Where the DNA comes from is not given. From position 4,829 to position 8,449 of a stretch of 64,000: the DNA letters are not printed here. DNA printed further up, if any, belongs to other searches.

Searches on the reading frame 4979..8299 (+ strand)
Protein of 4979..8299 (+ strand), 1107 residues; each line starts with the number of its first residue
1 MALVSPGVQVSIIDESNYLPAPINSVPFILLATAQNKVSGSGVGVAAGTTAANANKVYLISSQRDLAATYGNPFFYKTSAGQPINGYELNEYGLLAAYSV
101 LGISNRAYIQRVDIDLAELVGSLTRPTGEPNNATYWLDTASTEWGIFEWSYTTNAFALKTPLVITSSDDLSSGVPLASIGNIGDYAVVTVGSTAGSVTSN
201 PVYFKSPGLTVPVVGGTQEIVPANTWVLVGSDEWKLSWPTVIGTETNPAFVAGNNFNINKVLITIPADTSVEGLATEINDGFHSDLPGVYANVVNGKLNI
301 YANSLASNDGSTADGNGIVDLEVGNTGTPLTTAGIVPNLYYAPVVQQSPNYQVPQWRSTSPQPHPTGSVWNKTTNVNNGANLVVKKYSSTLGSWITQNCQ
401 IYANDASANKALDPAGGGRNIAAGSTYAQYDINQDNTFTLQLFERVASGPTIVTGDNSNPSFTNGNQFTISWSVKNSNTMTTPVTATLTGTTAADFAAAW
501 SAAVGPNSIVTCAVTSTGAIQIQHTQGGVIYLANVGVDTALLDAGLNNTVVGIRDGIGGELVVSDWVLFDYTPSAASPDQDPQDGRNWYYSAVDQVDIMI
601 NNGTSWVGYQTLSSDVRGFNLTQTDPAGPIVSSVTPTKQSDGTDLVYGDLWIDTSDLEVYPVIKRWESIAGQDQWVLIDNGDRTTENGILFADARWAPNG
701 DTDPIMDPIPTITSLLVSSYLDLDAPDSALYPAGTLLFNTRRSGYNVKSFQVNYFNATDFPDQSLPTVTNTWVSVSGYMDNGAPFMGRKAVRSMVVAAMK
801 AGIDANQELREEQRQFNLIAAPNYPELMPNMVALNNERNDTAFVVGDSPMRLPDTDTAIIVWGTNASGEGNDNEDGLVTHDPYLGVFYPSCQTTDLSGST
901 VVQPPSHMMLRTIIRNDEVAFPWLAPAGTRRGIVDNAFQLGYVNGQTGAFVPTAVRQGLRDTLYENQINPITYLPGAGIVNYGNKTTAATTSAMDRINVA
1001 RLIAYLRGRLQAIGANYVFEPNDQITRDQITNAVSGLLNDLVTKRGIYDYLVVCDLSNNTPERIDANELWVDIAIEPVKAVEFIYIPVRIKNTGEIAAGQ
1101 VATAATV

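Call 12: search_protein_families(library=phrogs, proteins=[window:4979-8299:+], max_evalue=0.00001)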
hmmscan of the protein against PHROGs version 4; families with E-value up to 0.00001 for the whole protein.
window:4979-8299:+ (1107 aa): 3 families
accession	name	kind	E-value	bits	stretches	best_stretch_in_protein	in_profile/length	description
phrog_10581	-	tail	1e-206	690.2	1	1-1094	2-913/915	tail sheath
phrog_23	-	tail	1.4e-41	143.8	1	578-1094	130-466/496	tail sheath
phrog_34521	-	tail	8.3e-09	34.9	1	887-1082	755-942/962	tail sheath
